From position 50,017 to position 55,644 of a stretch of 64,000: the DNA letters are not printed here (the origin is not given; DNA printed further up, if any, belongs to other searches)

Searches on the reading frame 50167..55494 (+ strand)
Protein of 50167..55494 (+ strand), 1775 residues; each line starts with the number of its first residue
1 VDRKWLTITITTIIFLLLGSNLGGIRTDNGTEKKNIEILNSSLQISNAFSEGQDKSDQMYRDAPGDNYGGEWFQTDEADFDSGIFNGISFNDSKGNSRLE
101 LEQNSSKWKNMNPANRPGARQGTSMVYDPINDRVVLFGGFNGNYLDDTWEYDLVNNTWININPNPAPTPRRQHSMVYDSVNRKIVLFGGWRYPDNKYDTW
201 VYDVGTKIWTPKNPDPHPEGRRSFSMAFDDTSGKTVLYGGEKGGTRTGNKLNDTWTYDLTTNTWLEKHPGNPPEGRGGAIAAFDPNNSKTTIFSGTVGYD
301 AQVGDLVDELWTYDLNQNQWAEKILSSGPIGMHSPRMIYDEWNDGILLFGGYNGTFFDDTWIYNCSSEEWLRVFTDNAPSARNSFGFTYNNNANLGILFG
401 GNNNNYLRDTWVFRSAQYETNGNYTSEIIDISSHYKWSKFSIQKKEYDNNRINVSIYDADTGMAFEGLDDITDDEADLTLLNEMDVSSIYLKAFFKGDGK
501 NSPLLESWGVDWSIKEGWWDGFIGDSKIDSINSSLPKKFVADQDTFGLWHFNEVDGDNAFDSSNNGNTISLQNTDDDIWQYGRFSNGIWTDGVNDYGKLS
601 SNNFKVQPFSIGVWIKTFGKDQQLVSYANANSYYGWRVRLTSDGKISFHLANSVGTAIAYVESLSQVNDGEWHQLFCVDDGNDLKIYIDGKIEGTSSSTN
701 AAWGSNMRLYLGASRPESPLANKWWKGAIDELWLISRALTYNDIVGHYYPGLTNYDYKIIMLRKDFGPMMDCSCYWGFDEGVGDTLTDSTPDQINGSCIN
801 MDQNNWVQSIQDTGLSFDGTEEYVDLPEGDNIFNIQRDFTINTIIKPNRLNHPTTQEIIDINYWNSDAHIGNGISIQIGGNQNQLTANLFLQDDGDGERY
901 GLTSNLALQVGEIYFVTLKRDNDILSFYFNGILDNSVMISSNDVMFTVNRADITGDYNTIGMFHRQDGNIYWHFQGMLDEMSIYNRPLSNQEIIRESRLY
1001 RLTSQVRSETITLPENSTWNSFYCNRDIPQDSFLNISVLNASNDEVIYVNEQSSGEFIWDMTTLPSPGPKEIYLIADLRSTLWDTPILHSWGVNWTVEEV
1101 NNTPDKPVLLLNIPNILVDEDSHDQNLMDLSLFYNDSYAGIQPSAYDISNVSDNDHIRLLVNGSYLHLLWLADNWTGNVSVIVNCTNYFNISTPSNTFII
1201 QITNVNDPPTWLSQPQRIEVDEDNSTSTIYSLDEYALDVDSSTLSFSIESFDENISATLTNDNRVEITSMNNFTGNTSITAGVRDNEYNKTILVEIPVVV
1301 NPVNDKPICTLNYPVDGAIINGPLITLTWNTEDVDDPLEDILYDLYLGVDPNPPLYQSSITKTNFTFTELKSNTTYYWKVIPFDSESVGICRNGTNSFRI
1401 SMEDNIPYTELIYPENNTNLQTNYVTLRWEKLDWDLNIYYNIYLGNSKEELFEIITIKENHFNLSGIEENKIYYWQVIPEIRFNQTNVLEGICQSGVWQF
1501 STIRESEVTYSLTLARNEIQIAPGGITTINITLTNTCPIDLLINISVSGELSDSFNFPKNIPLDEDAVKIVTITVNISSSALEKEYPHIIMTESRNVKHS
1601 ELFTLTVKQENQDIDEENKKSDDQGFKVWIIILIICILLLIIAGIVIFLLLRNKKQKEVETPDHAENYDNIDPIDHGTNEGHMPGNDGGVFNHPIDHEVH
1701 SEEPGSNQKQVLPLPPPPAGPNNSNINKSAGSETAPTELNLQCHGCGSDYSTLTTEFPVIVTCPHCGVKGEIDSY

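Call 8: search_protein_families(library=pfam, proteins=[window:50167-55494:+], max_evalue=0.001)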
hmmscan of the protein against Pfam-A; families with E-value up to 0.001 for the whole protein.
window:50167-55494:+ (1775 aa): 13 families
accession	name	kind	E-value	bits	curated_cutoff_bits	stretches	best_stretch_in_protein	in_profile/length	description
PF24681.1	Kelch_KLHDC2_KLHL20_DRC7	-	2.6e-47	161.4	50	2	85-265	14-192/221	KLHDC2/KLHL20/DRC7 Kelch-repeats domain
PF24981.1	Beta-prop_ATRN-LZTR1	-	4e-36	125.2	50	2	84-264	3-192/289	Attractin/LZTR1 beta-propeller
PF13385.13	Laminin_G_3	-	5.1e-36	124.5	27.6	2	591-744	1-150/151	Concanavalin A-like lectin/glucanases superfamily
PF13415.12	Kelch_3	-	3.1e-34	116.9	22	3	131-178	1-48/48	Galactose oxidase, central domain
PF13418.12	Kelch_4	-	8.6e-28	96.5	21.6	2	119-158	1-41/49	Galactose oxidase, central domain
PF01344.31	Kelch_1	-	3.1e-16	59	20.1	1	130-163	10-44/46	Kelch motif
PF13964.12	Kelch_6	-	2.1e-14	53.3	25.3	1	124-170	6-50/50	Kelch motif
PF13854.13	Kelch_HCF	-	1.2e-12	48.2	113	1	116-191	181-259/345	Host cell factor, Kelch-repeats domain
PF07646.21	Kelch_2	-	1.8e-08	34.3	21.3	0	336-370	4-41/48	Kelch motif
PF02973.23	Sialidase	-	1.8e-06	28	26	1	921-998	115-186/189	Sialidase, N-terminal domain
PF02210.31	Laminin_G_2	-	3.8e-06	27.8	22.9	1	636-718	21-107/126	Laminin G domain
PF00054.30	Laminin_G_1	-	9.8e-05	23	24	1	643-715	28-101/131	Laminin G domain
PF17963.7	Big_9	-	0.00067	20.9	23.6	1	1206-1287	1-78/89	Bacterial Ig domain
